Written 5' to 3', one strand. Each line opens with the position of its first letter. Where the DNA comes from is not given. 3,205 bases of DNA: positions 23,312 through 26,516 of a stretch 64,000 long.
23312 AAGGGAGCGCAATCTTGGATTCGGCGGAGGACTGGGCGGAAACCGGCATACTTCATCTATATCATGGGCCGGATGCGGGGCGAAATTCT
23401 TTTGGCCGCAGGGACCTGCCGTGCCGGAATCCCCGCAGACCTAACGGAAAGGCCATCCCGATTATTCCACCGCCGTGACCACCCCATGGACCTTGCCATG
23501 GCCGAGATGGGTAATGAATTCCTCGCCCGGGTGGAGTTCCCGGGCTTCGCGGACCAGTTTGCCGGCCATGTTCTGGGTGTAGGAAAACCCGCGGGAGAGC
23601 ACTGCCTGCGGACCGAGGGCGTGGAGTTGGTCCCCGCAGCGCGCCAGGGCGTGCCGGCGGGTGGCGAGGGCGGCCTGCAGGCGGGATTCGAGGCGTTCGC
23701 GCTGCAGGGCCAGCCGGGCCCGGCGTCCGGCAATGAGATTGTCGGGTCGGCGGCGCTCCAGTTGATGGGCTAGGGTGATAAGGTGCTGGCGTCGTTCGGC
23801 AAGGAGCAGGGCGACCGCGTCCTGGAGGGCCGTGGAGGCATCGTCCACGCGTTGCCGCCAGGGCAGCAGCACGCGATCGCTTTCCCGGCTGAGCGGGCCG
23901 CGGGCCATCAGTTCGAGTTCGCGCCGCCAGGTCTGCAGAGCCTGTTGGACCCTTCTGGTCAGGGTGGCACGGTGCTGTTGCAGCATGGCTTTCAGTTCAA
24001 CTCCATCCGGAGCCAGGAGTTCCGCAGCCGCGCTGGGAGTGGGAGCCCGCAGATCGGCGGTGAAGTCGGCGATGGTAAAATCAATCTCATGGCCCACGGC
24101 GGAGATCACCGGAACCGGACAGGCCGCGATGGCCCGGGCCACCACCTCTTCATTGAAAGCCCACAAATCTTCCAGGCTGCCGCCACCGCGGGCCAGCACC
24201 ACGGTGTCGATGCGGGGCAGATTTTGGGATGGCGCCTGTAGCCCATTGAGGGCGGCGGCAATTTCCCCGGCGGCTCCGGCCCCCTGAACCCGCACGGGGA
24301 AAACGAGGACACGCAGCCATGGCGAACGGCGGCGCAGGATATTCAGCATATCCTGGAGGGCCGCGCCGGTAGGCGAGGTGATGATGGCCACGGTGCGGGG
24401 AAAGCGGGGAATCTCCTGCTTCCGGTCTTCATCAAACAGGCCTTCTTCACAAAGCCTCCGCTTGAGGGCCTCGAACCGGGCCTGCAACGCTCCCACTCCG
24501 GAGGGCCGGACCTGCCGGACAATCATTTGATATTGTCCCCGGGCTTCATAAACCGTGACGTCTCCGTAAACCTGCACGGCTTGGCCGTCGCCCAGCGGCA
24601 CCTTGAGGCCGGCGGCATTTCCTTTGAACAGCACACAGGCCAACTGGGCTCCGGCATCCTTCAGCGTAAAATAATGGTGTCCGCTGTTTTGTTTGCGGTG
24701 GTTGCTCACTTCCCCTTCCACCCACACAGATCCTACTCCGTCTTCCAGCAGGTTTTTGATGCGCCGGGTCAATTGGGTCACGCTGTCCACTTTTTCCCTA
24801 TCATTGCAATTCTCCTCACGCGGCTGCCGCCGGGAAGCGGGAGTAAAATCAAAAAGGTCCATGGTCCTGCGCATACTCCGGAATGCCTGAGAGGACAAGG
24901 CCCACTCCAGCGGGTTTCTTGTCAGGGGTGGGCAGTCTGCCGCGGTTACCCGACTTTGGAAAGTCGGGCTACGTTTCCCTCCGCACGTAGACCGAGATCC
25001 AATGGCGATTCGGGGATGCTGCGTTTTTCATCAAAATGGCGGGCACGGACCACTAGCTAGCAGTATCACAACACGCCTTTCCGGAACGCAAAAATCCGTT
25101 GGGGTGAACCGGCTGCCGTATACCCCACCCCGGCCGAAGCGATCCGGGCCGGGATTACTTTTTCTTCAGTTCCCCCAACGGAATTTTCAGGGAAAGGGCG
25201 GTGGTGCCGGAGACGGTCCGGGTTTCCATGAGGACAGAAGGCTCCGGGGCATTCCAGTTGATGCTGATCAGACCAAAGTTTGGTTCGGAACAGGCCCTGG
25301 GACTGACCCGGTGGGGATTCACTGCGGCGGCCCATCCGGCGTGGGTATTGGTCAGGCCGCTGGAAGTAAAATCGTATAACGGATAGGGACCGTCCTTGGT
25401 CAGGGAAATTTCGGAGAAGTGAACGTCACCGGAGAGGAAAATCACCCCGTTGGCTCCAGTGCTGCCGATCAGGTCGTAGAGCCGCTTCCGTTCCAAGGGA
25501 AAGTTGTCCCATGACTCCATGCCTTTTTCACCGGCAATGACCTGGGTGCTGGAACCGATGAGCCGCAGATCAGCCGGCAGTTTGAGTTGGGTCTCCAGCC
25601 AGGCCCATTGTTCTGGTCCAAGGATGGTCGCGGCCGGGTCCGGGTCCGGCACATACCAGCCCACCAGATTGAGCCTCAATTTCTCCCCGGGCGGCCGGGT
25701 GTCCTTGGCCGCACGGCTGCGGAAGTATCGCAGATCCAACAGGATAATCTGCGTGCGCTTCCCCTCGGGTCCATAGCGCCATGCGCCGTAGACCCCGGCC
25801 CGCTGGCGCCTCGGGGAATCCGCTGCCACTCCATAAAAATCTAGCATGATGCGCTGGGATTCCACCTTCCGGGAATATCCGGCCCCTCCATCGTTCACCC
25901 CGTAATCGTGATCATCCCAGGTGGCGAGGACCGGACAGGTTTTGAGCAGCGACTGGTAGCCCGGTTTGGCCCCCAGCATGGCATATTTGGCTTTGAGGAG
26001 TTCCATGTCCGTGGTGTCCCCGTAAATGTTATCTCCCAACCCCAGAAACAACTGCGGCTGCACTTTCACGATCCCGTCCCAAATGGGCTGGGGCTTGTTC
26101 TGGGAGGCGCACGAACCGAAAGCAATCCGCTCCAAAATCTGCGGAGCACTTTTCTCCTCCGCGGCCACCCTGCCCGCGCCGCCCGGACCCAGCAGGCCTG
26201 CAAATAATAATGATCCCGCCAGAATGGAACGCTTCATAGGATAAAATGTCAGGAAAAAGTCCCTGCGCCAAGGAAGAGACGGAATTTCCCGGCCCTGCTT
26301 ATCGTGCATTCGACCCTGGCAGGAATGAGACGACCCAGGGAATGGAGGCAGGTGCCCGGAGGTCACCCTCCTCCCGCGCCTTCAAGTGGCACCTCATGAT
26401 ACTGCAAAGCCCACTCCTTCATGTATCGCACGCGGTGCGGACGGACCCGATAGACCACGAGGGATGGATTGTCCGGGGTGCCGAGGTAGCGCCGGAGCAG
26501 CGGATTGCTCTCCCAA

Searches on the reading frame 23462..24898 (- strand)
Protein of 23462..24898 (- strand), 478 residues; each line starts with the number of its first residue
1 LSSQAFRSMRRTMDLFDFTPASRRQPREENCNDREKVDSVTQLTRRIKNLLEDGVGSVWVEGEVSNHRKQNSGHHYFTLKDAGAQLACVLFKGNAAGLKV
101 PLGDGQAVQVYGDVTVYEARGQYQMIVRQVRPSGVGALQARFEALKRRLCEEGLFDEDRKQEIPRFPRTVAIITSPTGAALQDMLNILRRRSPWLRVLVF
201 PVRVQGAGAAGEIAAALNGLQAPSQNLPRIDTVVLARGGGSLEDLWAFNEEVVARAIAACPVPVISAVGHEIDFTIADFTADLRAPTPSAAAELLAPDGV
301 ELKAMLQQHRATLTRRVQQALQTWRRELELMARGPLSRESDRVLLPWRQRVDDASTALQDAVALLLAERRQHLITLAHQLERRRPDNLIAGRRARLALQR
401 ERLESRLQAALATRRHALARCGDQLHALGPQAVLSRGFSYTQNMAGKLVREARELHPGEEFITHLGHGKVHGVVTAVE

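Call 94: search_protein_families(library=pfam, proteins=[window:23462-24898:-], max_evalue=0.001)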
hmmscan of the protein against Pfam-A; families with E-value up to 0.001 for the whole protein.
window:23462-24898:- (478 aa): 3 families
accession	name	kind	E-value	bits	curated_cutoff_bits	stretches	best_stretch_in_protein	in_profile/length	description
PF02601.20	Exonuc_VII_L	-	8.3e-102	341.3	35.9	1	154-471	1-313/315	Exonuclease VII, large subunit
PF13742.12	tRNA_anti_2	-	3.9e-30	104.4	27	1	39-130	2-94/95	OB-fold nucleic acid binding domain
PF01336.31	tRNA_anti-codon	-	2.8e-12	46.8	27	1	58-132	1-74/75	OB-fold nucleic acid binding domain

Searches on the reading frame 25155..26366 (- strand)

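Call 94: search_protein_families(library=pfam, proteins=[window:25155-26366:-], max_evalue=0.001)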
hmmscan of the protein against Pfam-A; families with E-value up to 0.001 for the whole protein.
window:25155-26366:- (403 aa): 1 family
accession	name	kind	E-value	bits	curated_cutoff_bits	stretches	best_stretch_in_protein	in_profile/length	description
PF09423.15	PhoD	-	4.2e-18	66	27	1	121-322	63-270/343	PhoD-like phosphatase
